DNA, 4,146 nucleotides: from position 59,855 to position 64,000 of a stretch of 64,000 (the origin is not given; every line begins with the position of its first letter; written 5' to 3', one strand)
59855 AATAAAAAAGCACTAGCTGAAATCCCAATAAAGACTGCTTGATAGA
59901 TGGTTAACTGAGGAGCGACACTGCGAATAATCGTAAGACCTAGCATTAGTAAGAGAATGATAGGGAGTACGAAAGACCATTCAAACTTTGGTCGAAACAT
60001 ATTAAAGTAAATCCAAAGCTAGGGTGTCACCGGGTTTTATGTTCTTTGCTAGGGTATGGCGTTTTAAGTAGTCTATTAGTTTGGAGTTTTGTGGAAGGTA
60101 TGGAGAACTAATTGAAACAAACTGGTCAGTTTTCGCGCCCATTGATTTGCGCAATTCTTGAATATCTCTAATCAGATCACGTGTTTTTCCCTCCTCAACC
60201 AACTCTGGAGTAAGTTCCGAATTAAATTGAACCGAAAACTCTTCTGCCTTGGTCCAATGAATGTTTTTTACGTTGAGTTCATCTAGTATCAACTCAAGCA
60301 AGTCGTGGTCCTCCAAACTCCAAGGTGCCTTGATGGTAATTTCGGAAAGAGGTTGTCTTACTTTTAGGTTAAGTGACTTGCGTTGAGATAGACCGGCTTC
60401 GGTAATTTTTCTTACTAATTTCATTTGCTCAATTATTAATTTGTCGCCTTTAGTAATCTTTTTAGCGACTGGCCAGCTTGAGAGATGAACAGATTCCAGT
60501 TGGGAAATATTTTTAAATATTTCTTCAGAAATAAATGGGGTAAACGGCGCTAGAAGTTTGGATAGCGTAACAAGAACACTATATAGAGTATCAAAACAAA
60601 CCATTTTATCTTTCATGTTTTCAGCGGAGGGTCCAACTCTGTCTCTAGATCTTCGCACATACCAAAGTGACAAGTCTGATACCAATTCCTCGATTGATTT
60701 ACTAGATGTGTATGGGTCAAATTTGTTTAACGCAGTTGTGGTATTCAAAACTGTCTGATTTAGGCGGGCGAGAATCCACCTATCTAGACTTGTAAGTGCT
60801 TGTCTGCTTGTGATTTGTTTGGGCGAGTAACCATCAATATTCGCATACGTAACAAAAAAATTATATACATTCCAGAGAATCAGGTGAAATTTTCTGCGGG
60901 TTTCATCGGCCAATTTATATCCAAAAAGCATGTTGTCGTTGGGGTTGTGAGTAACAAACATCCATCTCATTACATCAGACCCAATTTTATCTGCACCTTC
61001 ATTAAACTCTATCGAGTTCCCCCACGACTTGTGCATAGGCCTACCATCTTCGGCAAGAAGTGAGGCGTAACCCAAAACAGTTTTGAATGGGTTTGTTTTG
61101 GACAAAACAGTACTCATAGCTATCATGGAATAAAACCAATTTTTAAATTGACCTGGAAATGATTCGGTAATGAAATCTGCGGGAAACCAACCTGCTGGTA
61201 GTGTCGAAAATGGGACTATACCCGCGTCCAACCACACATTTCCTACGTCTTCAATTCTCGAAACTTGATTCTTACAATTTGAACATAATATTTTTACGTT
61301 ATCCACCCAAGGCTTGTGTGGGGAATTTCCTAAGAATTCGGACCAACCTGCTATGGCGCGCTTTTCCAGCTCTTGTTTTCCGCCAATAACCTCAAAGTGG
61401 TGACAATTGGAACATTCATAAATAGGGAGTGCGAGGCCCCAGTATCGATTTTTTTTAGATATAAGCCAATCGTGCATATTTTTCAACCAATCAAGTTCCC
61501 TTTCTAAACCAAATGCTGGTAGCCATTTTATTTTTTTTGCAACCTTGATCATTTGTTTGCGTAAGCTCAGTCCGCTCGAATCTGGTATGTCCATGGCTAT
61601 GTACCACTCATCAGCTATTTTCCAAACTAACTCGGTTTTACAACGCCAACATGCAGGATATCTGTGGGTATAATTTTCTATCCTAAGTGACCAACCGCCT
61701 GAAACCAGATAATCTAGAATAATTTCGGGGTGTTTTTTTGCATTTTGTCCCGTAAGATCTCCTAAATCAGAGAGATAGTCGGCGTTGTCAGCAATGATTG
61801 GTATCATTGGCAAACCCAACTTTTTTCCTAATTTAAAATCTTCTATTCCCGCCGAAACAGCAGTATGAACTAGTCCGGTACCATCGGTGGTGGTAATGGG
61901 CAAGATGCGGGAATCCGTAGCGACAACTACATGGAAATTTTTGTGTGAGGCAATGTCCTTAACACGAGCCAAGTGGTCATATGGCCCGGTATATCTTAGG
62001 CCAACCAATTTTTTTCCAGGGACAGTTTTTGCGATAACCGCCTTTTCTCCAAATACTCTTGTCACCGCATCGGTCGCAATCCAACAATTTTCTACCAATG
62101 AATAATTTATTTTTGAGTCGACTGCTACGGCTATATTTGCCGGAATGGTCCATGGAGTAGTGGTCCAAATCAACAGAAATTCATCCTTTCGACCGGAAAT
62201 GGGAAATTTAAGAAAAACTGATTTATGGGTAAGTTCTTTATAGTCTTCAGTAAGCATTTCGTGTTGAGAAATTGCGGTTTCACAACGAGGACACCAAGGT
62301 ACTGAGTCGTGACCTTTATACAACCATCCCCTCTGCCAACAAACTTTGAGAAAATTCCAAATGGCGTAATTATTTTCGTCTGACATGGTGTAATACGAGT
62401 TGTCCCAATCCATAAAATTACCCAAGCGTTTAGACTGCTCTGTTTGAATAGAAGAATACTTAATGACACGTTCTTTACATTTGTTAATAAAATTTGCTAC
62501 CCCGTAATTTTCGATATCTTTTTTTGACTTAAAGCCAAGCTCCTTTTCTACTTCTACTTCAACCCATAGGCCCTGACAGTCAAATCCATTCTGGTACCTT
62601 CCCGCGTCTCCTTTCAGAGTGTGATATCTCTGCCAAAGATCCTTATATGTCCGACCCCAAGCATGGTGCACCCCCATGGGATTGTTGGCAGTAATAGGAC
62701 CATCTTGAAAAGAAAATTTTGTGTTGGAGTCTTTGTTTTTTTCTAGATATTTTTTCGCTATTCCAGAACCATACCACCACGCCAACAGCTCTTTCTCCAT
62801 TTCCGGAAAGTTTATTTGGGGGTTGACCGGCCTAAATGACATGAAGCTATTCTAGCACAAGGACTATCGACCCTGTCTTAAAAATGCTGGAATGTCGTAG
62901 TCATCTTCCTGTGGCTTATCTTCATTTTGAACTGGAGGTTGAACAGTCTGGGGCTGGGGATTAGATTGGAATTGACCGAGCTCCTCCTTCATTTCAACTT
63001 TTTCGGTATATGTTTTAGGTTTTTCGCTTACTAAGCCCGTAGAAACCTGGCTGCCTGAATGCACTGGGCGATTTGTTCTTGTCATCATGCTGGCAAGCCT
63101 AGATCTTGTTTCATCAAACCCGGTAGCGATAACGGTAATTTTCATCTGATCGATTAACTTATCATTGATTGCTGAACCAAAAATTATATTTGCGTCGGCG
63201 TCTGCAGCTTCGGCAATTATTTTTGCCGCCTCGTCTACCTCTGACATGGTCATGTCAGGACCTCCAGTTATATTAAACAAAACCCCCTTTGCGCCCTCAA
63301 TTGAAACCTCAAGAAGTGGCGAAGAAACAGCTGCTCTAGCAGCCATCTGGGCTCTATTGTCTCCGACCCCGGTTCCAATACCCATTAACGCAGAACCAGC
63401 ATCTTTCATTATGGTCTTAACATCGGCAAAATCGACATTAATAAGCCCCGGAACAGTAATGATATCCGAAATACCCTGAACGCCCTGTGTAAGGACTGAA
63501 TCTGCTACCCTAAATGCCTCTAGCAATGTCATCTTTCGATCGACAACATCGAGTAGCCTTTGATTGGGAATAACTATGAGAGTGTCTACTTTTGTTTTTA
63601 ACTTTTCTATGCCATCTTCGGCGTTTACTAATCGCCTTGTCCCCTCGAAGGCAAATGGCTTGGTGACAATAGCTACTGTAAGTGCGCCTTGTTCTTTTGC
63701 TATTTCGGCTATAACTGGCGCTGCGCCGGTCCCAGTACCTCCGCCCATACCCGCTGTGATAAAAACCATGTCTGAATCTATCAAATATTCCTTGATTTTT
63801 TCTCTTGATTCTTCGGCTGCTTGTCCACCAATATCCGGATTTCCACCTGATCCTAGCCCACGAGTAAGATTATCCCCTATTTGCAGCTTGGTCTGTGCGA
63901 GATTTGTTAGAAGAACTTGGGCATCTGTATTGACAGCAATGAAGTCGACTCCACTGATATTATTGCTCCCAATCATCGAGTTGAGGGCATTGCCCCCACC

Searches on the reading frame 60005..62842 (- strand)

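Call 13: search_protein_families(library=pfam, proteins=[window:60005-62842:-], max_evalue=0.001)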
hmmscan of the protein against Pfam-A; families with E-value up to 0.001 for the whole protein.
window:60005-62842:- (946 aa): 4 families
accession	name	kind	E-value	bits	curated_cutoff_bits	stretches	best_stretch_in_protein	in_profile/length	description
PF00133.28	tRNA-synt_1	-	3.8e-79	266.8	22.7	1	19-631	2-404/414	tRNA synthetases class I (I, L, M and V)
PF08264.19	Anticodon_1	-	1.3e-28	100.2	25.1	1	687-834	1-146/148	Anticodon-binding domain of tRNA ligase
PF19302.4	DUF5915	-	1.1e-08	35.3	27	1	851-935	82-170/195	Domain of unknown function (DUF5915)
PF09334.17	tRNA-synt_1g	-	2.5e-05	23.7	20.1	0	56-193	14-132/391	tRNA synthetases class I (M)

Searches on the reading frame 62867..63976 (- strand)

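Call 13: search_protein_families(library=pfam, proteins=[window:62867-63976:-], max_evalue=0.001)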
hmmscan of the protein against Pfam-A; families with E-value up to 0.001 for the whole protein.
window:62867-63976:- (370 aa): 2 families
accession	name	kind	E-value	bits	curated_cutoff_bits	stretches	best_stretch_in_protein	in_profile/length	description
PF00091.31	Tubulin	-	6.8e-45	154.1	33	1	10-145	41-189/190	Tubulin/FtsZ family, GTPase domain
PF12327.13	FtsZ_C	-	2.4e-35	121.2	27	1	194-288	1-95/95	FtsZ family, C-terminal domain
